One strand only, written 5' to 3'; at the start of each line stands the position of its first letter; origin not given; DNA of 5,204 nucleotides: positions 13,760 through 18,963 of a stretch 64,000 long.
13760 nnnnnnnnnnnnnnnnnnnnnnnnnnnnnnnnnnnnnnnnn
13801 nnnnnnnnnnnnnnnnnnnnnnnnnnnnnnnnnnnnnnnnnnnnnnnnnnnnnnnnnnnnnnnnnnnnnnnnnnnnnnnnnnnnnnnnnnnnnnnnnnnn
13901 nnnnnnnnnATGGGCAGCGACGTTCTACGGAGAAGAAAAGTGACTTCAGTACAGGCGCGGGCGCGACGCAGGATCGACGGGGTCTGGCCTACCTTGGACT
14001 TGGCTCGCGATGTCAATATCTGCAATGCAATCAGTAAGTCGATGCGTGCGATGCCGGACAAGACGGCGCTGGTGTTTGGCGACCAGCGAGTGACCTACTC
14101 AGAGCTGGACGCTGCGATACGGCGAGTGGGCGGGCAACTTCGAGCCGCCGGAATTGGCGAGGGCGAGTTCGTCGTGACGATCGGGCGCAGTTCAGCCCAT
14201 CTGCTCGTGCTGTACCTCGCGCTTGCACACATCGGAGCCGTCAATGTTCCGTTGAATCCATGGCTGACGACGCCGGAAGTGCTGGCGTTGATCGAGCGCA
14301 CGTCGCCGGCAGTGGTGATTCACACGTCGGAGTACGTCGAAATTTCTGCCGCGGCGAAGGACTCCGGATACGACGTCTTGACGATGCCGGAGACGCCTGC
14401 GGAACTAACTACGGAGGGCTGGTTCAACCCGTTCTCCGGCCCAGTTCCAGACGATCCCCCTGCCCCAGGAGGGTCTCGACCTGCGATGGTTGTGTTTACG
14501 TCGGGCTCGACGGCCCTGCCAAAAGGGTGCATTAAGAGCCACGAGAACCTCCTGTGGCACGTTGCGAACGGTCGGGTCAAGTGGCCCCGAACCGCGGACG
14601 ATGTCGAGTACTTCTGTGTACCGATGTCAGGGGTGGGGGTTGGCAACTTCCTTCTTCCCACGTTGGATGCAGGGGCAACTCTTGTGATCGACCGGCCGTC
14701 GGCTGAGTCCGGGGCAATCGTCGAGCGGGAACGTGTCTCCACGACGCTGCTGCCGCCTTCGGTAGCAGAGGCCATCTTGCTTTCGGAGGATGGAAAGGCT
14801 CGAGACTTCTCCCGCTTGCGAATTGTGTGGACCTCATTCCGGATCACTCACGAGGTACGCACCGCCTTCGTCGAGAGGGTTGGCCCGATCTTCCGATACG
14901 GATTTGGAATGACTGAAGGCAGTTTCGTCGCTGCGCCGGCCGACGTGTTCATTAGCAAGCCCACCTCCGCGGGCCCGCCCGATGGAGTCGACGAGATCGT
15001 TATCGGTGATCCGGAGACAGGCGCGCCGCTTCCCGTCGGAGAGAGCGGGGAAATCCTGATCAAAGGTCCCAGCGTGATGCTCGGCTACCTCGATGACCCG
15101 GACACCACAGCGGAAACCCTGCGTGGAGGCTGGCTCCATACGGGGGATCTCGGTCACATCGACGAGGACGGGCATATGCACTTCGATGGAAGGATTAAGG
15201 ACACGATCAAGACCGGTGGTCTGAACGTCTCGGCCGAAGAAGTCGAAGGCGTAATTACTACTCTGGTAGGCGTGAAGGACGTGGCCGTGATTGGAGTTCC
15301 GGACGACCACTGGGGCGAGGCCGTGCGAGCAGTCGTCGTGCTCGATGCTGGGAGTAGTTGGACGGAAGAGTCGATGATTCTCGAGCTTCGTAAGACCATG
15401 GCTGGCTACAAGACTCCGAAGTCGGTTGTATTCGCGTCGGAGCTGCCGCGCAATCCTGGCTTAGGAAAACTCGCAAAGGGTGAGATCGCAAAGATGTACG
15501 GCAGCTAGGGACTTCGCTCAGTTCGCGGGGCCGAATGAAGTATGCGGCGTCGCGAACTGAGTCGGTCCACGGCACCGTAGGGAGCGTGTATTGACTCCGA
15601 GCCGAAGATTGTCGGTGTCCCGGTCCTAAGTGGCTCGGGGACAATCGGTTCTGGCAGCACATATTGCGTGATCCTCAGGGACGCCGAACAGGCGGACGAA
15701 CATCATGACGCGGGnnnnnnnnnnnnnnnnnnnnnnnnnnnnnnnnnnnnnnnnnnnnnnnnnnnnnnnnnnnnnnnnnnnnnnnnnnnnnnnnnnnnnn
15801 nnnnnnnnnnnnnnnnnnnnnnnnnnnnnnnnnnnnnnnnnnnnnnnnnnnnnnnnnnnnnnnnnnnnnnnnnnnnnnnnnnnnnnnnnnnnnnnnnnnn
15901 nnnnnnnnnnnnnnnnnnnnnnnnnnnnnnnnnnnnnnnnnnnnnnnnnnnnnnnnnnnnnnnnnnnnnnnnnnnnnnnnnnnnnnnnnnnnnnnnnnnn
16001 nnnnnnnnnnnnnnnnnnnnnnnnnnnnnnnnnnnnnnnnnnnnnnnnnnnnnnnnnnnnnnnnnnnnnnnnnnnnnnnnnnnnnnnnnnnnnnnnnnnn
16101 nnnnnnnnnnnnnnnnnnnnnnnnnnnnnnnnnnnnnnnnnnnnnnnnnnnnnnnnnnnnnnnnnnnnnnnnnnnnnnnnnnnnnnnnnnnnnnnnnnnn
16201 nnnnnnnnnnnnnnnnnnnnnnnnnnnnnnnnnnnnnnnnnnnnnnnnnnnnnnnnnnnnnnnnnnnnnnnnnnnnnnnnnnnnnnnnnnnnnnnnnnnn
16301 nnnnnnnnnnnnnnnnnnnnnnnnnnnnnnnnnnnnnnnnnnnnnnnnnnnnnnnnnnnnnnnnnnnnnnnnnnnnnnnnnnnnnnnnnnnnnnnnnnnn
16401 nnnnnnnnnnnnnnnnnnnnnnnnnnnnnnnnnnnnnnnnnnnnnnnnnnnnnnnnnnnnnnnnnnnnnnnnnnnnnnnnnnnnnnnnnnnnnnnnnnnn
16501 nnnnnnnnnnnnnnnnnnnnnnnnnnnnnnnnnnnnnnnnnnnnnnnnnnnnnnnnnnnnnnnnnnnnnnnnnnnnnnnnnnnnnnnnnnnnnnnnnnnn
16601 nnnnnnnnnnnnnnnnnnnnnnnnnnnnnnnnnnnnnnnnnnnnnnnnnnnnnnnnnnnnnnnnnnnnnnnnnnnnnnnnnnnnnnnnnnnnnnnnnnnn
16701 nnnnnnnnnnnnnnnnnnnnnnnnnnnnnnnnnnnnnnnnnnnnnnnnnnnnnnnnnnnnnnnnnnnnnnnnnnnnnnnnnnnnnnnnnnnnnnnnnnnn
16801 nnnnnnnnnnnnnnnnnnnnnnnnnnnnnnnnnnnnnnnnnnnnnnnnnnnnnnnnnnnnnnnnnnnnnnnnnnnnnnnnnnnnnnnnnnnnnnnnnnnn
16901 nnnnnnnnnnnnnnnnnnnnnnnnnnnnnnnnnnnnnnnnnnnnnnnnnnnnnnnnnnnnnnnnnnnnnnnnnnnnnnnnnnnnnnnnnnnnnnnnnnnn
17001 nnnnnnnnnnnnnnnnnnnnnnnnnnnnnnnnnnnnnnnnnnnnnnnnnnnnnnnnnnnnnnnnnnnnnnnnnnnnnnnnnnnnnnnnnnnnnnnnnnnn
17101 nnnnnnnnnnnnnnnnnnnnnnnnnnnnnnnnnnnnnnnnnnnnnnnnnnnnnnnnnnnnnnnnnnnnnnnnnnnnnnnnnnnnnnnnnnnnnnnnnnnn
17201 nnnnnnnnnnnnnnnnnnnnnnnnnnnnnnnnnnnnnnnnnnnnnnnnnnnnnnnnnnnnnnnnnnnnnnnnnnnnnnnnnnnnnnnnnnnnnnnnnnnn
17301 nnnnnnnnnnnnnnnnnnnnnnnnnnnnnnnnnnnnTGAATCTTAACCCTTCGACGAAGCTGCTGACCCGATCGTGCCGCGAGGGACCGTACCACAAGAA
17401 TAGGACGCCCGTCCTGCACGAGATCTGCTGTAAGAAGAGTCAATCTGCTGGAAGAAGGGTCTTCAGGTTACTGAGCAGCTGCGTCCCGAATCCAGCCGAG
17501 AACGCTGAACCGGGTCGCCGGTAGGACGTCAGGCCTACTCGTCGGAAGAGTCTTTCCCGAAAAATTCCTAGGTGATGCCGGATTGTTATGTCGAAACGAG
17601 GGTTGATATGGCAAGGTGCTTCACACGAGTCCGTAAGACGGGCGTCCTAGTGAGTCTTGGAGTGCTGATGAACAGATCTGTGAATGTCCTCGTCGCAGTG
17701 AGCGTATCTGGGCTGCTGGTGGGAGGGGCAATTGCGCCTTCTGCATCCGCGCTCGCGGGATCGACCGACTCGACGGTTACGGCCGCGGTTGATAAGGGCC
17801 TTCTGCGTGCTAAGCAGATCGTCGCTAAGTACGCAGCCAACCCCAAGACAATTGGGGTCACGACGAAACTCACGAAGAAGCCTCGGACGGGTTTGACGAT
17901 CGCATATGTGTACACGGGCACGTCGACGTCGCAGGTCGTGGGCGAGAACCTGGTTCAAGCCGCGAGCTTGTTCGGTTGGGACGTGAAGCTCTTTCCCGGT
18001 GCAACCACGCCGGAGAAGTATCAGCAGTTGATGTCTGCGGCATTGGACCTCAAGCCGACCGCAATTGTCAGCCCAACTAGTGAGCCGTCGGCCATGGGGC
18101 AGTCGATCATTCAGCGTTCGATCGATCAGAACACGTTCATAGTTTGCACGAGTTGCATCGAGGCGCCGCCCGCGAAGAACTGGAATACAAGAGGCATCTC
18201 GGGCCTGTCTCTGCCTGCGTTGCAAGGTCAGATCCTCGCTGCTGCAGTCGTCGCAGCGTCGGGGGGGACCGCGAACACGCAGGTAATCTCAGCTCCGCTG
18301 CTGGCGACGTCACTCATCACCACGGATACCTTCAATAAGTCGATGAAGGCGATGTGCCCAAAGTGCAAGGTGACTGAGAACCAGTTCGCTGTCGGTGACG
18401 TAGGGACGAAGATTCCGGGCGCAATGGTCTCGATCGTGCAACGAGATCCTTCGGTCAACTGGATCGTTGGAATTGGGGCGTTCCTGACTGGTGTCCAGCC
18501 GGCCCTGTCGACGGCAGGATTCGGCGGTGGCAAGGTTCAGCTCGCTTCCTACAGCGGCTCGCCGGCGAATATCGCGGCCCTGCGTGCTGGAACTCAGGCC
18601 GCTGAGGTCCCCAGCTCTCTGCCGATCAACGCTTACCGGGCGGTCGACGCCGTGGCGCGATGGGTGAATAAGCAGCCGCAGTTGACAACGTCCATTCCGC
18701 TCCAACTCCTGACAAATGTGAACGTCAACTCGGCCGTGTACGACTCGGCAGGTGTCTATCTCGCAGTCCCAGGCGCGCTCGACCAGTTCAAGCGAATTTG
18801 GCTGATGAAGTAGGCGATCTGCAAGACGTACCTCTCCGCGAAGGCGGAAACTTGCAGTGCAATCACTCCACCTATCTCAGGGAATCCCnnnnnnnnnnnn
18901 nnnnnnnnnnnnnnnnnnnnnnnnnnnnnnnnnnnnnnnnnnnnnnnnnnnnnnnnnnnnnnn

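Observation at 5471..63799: Island-wide 16-bp palindromic operator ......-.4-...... (about 20 promoter-proximal copies)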

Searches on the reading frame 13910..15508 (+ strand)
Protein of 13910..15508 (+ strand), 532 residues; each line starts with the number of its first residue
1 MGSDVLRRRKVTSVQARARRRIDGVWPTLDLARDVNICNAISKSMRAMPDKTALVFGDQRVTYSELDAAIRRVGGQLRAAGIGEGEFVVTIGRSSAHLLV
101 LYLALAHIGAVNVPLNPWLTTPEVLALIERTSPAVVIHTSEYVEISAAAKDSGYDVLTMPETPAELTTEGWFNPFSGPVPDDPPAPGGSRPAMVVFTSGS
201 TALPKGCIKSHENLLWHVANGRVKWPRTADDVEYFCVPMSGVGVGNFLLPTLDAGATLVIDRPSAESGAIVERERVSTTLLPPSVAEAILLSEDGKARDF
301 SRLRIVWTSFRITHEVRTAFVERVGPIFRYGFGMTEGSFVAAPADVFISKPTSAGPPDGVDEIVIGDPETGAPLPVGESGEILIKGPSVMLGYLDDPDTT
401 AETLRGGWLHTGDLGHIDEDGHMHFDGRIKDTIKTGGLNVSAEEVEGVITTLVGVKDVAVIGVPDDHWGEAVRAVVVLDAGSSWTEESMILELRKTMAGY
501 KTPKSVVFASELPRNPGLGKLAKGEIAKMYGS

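Call 9: search_protein_families(library=pfam, proteins=[window:13910-15508:+], max_evalue=0.00001)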
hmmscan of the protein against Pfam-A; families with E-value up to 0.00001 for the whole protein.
window:13910-15508:+ (532 aa): 2 families
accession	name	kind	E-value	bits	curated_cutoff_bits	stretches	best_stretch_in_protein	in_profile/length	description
PF00501.34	AMP-binding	-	3.8e-64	217.3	29.9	1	44-394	4-384/384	AMP-binding enzyme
PF13193.12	AMP-binding_C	-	1.1e-15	58.7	24.5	1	444-515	1-72/76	AMP-binding enzyme C-terminal domain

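Call 32: search_protein_families(library=ncbifam, proteins=[window:13910-15508:+], max_evalue=0.00001)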
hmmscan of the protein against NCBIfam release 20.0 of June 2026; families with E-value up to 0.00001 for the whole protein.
window:13910-15508:+ (532 aa): 104 families (the best 25 are shown)
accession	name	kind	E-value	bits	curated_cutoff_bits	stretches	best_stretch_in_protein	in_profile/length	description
NF004837.0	PRK06187.1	subfamily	2.6e-93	313.1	476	1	35-529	8-521/531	long-chain-fatty-acid--CoA ligase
NF006182.0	PRK08316.1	subfamily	7.1e-92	308.6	663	1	32-530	8-517/523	fatty acyl-CoA synthetase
NF005307.0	PRK06839.1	equivalog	1.6e-76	258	748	1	37-529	4-492/496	o-succinylbenzoate--CoA ligase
NF004797.0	PRK06145.1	equivalog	4.5e-72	243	850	1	35-523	2-488/499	acyl-CoA synthetase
NF005801.1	PRK07656.1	equivalog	9.6e-72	242.2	657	1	37-525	3-498/500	FadD3 family acyl-CoA ligase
NF005702.0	PRK07514.1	subfamily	6.7e-69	232.6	558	1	36-526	4-496/506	malonyl-CoA synthase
NF005676.0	PRK07470.1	equivalog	3.1e-65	220.8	774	1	32-527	17-526/544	acyl-CoA synthetase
NF004114.0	PRK05605.1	equivalog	2.3e-64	217.7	766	2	185-526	217-565/575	long-chain-fatty-acid--CoA ligase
NF004511.1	PRK05852.1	equivalog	1.5e-63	215.2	650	1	40-529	4-503/505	FadD7 family fatty acid--CoA ligase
NF006181.0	PRK08314.1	subfamily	2.8e-63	214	705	2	192-521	207-545/563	long-chain-fatty-acid--CoA ligase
NF004822.0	PRK06178.1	equivalog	8e-63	212.9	782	2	190-528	214-565/571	acyl-CoA synthetase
NF004808.0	PRK06155.1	equivalog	1.8e-61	208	722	1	39-525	25-517/542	ATP-dependent acyl-CoA ligase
NF005857.1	PRK07786.1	exception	4.2e-60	203.7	733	1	31-531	5-513/513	fatty-acid--CoA ligase FadD5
NF002966.0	PRK03640.1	equivalog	5.3e-59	200.1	556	1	39-527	6-477/483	o-succinylbenzoate--CoA ligase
NF052269.1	Staph_lig_FadD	equivalog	1.4e-58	198.4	650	1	56-529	23-492/499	long-chain-fatty-acid--CoA ligase FadD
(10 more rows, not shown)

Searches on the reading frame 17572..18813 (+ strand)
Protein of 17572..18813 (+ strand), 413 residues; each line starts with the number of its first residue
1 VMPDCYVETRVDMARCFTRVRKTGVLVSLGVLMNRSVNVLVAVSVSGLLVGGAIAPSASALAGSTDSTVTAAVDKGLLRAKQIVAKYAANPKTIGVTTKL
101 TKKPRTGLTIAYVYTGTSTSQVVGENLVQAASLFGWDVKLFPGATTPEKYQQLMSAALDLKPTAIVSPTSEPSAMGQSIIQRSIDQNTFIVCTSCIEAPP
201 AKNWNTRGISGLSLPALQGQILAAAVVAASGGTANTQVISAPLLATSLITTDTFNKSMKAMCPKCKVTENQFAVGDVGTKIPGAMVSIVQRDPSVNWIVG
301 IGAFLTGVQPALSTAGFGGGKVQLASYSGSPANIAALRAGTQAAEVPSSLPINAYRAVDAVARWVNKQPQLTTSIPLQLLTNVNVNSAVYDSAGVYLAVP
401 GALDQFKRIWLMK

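Call 9: search_protein_families(library=pfam, proteins=[window:17572-18813:+], max_evalue=0.00001)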
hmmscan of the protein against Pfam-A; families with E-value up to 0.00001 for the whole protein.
window:17572-18813:+ (413 aa): 1 family
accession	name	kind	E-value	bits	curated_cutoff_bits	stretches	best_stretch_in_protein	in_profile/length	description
PF13407.12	Peripla_BP_4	-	1.4e-11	44.9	35.1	1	120-366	13-255/258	Periplasmic binding protein domain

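Call 32: search_protein_families(library=ncbifam, proteins=[window:17572-18813:+], max_evalue=0.00001)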
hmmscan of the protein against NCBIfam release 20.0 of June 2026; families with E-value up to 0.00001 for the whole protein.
window:17572-18813:+ (413 aa): 0 families
